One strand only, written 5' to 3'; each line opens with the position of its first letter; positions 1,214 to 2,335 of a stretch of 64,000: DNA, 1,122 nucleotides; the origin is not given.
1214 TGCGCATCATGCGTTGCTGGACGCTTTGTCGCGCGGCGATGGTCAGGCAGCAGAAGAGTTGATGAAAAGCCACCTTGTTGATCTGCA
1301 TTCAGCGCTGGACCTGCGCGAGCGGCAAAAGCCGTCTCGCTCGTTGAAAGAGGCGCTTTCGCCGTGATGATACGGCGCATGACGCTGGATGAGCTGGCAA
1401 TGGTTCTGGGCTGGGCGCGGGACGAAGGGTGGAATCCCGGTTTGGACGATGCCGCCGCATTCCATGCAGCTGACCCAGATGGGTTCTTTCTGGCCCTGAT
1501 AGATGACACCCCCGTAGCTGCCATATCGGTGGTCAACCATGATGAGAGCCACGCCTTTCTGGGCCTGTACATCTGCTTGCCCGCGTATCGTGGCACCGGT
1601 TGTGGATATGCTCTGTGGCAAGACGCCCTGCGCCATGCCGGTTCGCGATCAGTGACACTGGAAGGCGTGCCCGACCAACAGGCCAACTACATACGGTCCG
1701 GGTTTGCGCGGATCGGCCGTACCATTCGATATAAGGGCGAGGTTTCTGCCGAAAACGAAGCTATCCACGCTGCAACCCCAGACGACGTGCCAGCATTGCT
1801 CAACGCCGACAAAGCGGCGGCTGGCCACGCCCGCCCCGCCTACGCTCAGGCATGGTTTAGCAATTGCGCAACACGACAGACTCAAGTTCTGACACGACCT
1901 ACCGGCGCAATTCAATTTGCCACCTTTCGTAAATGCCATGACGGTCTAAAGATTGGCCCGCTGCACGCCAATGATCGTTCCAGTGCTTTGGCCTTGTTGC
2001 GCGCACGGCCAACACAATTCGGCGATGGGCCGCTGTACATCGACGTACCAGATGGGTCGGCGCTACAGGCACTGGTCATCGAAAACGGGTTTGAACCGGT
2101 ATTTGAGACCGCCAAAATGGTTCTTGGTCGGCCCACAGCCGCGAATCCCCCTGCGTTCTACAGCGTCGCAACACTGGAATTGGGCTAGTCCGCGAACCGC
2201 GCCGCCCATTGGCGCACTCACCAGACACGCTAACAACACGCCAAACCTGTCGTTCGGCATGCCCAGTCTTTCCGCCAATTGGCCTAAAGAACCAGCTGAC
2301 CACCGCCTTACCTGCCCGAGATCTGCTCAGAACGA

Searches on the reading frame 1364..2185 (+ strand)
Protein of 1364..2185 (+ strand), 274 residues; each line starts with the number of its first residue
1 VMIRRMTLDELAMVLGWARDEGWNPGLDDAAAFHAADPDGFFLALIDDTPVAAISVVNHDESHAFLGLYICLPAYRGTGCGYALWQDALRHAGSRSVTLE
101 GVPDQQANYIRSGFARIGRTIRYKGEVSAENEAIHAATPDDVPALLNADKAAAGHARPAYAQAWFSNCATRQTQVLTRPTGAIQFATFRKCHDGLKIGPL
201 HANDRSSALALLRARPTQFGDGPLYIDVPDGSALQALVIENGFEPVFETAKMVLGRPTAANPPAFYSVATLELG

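Call 63: search_protein_families(library=pfam, proteins=[window:1364-2185:+], max_evalue=0.001)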
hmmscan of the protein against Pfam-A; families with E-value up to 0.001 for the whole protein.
window:1364-2185:+ (274 aa): 4 families
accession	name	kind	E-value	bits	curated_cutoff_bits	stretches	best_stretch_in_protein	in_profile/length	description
PF18014.7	Acetyltransf_18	-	5.6e-17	62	22.7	1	148-260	4-117/124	Acetyltransferase (GNAT) domain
PF00583.31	Acetyltransf_1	-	3.5e-09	37.4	20.7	1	21-105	14-104/116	Acetyltransferase (GNAT) family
PF13673.13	Acetyltransf_10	-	1.7e-05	25.3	23.6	1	41-125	33-118/128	Acetyltransferase (GNAT) domain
PF13508.13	Acetyltransf_7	-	0.00015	22.5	27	1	39-115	3-83/84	Acetyltransferase (GNAT) domain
